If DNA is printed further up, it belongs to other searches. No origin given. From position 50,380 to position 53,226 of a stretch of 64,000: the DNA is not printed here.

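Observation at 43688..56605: Composite glycan-import locus: two ATPase-less CUT1 systems separated by a conserved-looking NHL/TPR - YIP1 - large DUF triad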

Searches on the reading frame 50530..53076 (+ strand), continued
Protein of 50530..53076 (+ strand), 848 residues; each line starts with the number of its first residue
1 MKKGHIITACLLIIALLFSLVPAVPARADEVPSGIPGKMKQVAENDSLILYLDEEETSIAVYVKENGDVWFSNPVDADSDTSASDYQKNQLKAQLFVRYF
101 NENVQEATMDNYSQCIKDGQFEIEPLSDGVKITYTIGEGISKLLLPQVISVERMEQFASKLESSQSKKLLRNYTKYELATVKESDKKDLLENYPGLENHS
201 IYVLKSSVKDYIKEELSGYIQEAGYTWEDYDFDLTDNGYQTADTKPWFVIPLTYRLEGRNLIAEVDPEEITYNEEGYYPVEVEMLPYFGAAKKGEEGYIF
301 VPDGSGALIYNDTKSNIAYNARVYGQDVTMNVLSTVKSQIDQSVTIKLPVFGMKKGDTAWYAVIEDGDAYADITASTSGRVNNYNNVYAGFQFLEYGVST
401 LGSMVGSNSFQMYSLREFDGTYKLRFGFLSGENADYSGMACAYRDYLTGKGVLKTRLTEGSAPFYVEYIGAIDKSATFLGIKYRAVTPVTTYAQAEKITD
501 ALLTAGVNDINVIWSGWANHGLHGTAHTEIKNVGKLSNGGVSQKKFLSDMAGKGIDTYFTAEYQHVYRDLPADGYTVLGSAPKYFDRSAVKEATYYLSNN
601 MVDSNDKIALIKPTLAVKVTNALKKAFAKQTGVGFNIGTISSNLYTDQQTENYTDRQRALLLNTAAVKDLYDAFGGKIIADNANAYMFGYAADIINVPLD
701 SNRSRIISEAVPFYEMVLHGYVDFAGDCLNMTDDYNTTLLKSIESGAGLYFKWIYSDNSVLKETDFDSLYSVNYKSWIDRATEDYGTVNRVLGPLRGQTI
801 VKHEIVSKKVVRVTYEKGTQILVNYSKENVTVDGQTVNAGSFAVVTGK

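Call 50: search_protein_families(library=pfam, alignment_id=A3, max_evalue=0.00001)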
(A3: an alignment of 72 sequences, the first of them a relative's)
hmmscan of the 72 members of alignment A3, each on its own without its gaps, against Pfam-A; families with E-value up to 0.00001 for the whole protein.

A. member 1, L001:9819-10868:+ (349 aa): 4 families
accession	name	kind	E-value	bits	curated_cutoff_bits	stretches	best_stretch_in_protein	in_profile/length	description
PF13377.12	Peripla_BP_3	-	5.5e-29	101.8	26.5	1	182-342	1-167/167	Periplasmic binding protein-like domain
PF00532.27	Peripla_BP_1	-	7.1e-23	81.9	22.2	1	65-329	2-269/281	Periplasmic binding proteins and sugar binding domain of LacI family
PF00356.27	LacI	-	1.3e-14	54.2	27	1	8-53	1-46/46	Bacterial regulatory proteins, lacI family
PF13407.12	Peripla_BP_4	-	5.7e-07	29.8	35.1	0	67-324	1-257/258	Periplasmic binding protein domain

B. families by the number of members that match (of 72 scanned): 51 families (the first 25 are shown)
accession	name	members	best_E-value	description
PF02156.21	Glyco_hydro_26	13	2.3e-89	Glycosyl hydrolase family 26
PF13377.12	Peripla_BP_3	7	4.9e-32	Periplasmic binding protein-like domain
PF00532.27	Peripla_BP_1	7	7.1e-23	Periplasmic binding proteins and sugar binding domain of LacI family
PF00356.27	LacI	6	4.7e-16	Bacterial regulatory proteins, lacI family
PF07745.19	Glyco_hydro_53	5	8.6e-112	Glycosyl hydrolase family 53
PF18438.7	Glyco_hydro_38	5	3.8e-41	Glycosyl hydrolases family 38 C-terminal domain 1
PF01074.27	Glyco_hydro_38N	5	1.4e-34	Glycosyl hydrolases family 38 N-terminal domain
PF07748.19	Glyco_hydro_38C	5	9e-17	Glycosyl hydrolases family 38 C-terminal domain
PF09261.16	Alpha-mann_mid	5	1.8e-16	Alpha mannosidase middle domain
PF13416.11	SBP_bac_8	5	4.8e-13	Bacterial extracellular solute-binding protein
PF17677.7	Glyco_hydro38C2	5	6.1e-13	Glycosyl hydrolases family 38 C-terminal beta sandwich domain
PF13407.12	Peripla_BP_4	5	5e-12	Periplasmic binding protein domain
PF00331.26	Glyco_hydro_10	4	9.7e-103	Glycosyl hydrolase family 10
PF01547.30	SBP_bac_1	4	3.1e-17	Bacterial extracellular solute-binding protein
PF07532.17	Big_4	3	4.7e-08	Bacterial Ig-like domain (group 4)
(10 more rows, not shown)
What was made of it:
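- The flanks are heterogeneous (call 50).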

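Call 56: search_protein_families(library=pfam, alignment_id=A4, max_evalue=0.00001)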
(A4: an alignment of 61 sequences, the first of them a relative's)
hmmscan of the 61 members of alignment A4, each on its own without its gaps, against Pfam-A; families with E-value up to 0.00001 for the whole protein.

A. member 1, L002:1159-3150:+ (663 aa): 1 family
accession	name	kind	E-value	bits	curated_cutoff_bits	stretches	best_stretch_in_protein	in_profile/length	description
PF04616.20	Glyco_hydro_43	-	9.5e-15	55.1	32.2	1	432-602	79-233/288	Glycosyl hydrolases family 43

B. families by the number of members that match (of 61 scanned): 31 families (the first 25 are shown)
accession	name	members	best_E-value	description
PF13377.12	Peripla_BP_3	20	1.1e-43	Periplasmic binding protein-like domain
PF00532.27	Peripla_BP_1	20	8.8e-18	Periplasmic binding proteins and sugar binding domain of LacI family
PF12833.13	HTH_18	15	6.8e-21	Helix-turn-helix domain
PF00165.29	HTH_AraC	15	9.1e-19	Bacterial regulatory helix-turn-helix proteins, AraC family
PF04616.20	Glyco_hydro_43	11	9.2e-22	Glycosyl hydrolases family 43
PF00072.30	Response_reg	10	1.9e-14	Response regulator receiver domain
PF00356.27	LacI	9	3.4e-17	Bacterial regulatory proteins, lacI family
PF13407.12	Peripla_BP_4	9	1.1e-10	Periplasmic binding protein domain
PF07745.19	Glyco_hydro_53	3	4.1e-110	Glycosyl hydrolase family 53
PF00392.27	GntR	2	4.9e-18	Bacterial regulatory proteins, gntR family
PF25788.1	Ig_Rha78A_N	2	2.1e-16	Rha78A-like, N-terminal immunoglobulin domain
PF02311.25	AraC_binding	2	4.1e-13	AraC-like ligand binding domain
PF07883.17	Cupin_2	2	1.5e-09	Cupin domain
PF17389.8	Bac_rhamnosid6H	1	1.8e-95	Bacterial alpha-L-rhamnosidase 6 hairpin glycosidase domain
PF16147.10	DUF4855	1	2.9e-79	Domain of unknown function (DUF4855)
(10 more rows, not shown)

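Call 70: search_solved_structures(query=L028:14520-15527:+, max_evalue=0.00001)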
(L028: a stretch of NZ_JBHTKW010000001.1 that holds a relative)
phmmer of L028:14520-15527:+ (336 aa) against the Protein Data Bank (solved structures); distinct sequences matched with E-value up to 0.00001: 32.
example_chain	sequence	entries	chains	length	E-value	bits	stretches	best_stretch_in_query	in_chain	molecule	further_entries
6hpf_A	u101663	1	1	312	2.6e-84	286.3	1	13-301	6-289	endo-b-mannanase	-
3zm8_A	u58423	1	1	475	2e-78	267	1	8-311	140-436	GH26 ENDO-BETA-1,4-MANNANASE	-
6hf2_A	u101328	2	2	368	7.8e-56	192.6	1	9-334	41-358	Glycosyl hydrolase family 26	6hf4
6ueh_A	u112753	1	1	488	4e-52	180.4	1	8-313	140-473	Cow rumen GH26 endo-mannanase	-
3wdq_A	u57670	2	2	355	1.3e-49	172.1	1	9-299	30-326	Beta-mannanase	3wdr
6d2x_A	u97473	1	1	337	3.4e-40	141.1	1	15-296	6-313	Aryl-phospho-beta-D-glucosidase BglC, GH1 family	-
6d2w_A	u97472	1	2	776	1.8e-39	138.7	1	13-296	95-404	Aryl-phospho-beta-D-glucosidase BglC, GH1 family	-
6q75_A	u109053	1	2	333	4.5e-34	121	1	14-294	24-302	GH26A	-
2qha_A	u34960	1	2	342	1.7e-24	89.5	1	11-271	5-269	Beta-1,4-mannanase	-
3cbw_A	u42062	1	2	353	2.8e-24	88.7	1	9-271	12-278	YdhT protein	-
7eet_A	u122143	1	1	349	4e-24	88.3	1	14-270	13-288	Mannanase KMAN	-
2whk_A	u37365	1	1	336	1.1e-23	86.8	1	11-271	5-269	MANNAN ENDO-1,4-BETA-MANNOSIDASE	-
12nq_A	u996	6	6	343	1.1e-20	76.9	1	49-250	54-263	Glycoside hydrolase family 26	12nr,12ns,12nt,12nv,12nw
12nu_A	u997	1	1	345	1.1e-20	76.9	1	49-250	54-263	Glycoside hydrolase family 26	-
12oa_A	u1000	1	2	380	6.1e-16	61.3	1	54-245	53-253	Glycoside hydrolase family 26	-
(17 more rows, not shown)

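Call 82: find_homologous_proteins(query=L029:7659-9722:+, max_evalue=1e-20)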
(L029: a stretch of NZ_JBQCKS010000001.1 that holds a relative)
Query L029:7659-9722:+ (688 aa): 1870 proteins with E <= 1e-20 among 8000 candidates; the best 120 are listed.
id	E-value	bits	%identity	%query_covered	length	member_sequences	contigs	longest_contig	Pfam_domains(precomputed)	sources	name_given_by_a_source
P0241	0.0e+0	1525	98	100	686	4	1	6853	PF04893.23,PF01436.28,PF08450.19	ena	-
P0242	0.0e+0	1396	89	97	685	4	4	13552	PF04893.23,PF01436.28,PF08450.19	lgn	-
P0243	0.0e+0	1395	89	97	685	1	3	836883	PF04893.23,PF01436.28,PF08450.19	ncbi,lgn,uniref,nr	ncbi:YIP1 family protein [Paenibacillus chibensis]|uniref:YIP1 family protein n=1 Tax=Paenibacillus 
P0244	0.0e+0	1378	87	100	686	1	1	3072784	PF04893.23,PF01436.28,PF25021.2,PF08450.19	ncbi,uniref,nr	ncbi:DUF1282 domain-containing protein [Paenibacillus sp. HJL G12]|uniref:DUF1282 domain-containing 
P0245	0.0e+0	1373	88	100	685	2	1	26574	PF04893.23,PF01436.28,PF08450.19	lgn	-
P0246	0.0e+0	1370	87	100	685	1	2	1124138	PF04893.23,PF01436.28,PF08450.19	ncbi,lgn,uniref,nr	ncbi:YIP1 family protein [Paenibacillus dokdonensis]|uniref:YIP1 family protein n=1 Tax=Paenibacillu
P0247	0.0e+0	1366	87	100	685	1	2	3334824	PF04893.23,PF01436.28,PF08450.19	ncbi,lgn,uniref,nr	ncbi:hypothetical protein J23TS9_26900 [Paenibacillus sp. J23TS9]|uniref:YIP1 family protein n=1 Tax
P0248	0.0e+0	1329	84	100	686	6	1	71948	PF04893.23,PF01436.28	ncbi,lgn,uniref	ncbi:YIP1 family protein [Paenibacillus azoreducens]|uniref:YIP1 family protein n=1 Tax=Paenibacillu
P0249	0.0e+0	1322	84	100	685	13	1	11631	PF04893.23,PF01436.28,PF25021.2,PF06739.18,PF08450.19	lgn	-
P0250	0.0e+0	1282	83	98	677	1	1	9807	PF04893.23,PF01436.28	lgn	-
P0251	0.0e+0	1280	82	98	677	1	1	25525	PF04893.23,PF01436.28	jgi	-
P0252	0.0e+0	1280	82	98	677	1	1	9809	PF04893.23,PF01436.28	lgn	-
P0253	0.0e+0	1277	82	98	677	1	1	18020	PF04893.23,PF01436.28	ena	-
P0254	0.0e+0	1192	74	100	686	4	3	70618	PF04893.23,PF01436.28,PF08450.19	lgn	-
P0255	0.0e+0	1182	74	100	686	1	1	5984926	PF04893.23,PF01436.28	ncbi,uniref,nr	ncbi:YIP1 family protein [Paenibacillus sp. R14(2021)]|uniref:YIP1 family protein n=1 Tax=Paenibacil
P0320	5.9e-254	862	55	97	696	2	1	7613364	PF04893.23,PF01436.28,PF08450.19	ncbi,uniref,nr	ncbi:YIP1 family protein [Paenibacillus spongiae]|uniref:YIP1 family protein n=1 Tax=Paenibacillus s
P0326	3.4e-250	850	54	100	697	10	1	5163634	PF04893.23,PF01436.28,PF08450.19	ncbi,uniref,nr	ncbi:YIP1 family protein [Bacillus sp. FJAT-28004]|uniref:YIP1 family protein n=1 Tax=Bacillus sp. F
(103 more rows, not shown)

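Call 83: find_encoding_contigs(protein=P0320, flank=10000, max_places=1)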
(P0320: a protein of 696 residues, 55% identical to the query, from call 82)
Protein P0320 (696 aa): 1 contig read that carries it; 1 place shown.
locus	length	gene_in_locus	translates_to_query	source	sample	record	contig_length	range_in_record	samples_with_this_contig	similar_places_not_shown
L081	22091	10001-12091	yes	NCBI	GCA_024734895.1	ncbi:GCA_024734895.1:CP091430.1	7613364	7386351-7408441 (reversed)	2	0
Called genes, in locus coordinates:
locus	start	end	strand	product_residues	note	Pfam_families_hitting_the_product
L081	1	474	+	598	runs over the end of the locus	PF06580:His_kinase, PF02518:HATPase_c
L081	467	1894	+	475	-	PF00072:Response_reg, PF12833:HTH_18, PF00165:HTH_AraC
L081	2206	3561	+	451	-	PF01547:SBP_bac_1, PF13416:SBP_bac_8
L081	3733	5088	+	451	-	PF01547:SBP_bac_1, PF13416:SBP_bac_8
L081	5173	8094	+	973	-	PF01547:SBP_bac_1, PF13416:SBP_bac_8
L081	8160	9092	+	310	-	PF00528:BPD_transp_1 (faint)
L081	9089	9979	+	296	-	PF00528:BPD_transp_1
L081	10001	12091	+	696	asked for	PF01436:NHL (weak), PF08450:SGL (faint), PF04893:Yip1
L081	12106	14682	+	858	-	PF18952:DUF5696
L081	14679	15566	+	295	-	PF00528:BPD_transp_1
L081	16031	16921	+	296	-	PF00528:BPD_transp_1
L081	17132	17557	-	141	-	PF12802:MarR_2, PF01047:MarR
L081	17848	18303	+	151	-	PF00571:CBS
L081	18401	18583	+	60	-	-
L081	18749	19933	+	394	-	PF07992:Pyr_redox_2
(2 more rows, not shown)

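Call 84: find_encoding_contigs(protein=P0326, flank=10000, max_places=1)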
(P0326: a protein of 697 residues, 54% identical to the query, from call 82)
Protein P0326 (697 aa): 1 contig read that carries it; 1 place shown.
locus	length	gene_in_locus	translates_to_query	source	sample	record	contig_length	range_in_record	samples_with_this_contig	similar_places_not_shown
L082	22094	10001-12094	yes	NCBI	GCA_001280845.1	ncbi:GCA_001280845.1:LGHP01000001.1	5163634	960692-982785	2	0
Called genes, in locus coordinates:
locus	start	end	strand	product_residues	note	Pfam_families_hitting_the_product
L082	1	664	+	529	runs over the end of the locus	PF13320:GH123_cat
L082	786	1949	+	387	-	PF06580:His_kinase, PF02518:HATPase_c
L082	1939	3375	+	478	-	PF00072:Response_reg, PF12833:HTH_18, PF00165:HTH_AraC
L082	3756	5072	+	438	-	PF01547:SBP_bac_1, PF13416:SBP_bac_8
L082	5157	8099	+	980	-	PF01547:SBP_bac_1, PF13416:SBP_bac_8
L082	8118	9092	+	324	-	PF00528:BPD_transp_1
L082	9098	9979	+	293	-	PF00528:BPD_transp_1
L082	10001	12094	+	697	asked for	PF01436:NHL (faint), PF08450:SGL (faint), PF04893:Yip1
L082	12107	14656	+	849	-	PF18952:DUF5696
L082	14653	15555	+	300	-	PF00528:BPD_transp_1 (weak)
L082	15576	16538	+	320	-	PF00528:BPD_transp_1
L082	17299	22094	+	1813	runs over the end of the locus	PF13205:Big_5, PF16656:Pur_ac_phosph_N, PF00149:Metallophos, PF00041:fn3, PF18370:RGI_lyase (faint), PF00041:fn3 (weak), PF01270:Glyco_hydro_8, PF00395:SLH, +1 more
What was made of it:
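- Two-component HK plus RR-AraC systems or LacI regulators almost always flank the cassette (calls 56, 83, 84). The NHL-Yip1 fusion occurs inside the same cassette (calls 83, 84).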

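Call 85: search_protein_representatives(alignment_id=A1)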
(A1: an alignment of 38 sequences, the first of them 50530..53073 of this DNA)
Query: 38 sequences, 851 profile positions. Proteins with E-value up to 0.001 (for the whole library): 6227; up to 1e-10: 5008; up to 1e-30: 3711. The best 150 are listed.
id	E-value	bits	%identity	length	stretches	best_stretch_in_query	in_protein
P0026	0.0e+00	1287.2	-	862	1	1-848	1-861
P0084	0.0e+00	1275.0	-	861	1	2-850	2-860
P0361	0.0e+00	1110.7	-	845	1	14-849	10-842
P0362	0.0e+00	1100.2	-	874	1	29-847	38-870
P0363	8.0e-282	953.6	-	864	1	35-848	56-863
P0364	7.5e-273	923.9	-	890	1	33-847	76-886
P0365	4.6e-270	914.7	-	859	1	8-847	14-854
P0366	1.7e-252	856.6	-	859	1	10-849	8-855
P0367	5.6e-251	851.6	-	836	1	10-849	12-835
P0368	1.1e-247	840.7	-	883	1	33-850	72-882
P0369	3.9e-237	805.8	-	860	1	1-848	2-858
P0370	7.2e-237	804.9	-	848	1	12-848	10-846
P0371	1.7e-236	803.7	-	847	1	27-847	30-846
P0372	4.5e-233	792.3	-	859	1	29-849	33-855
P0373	4.5e-228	775.8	-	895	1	29-849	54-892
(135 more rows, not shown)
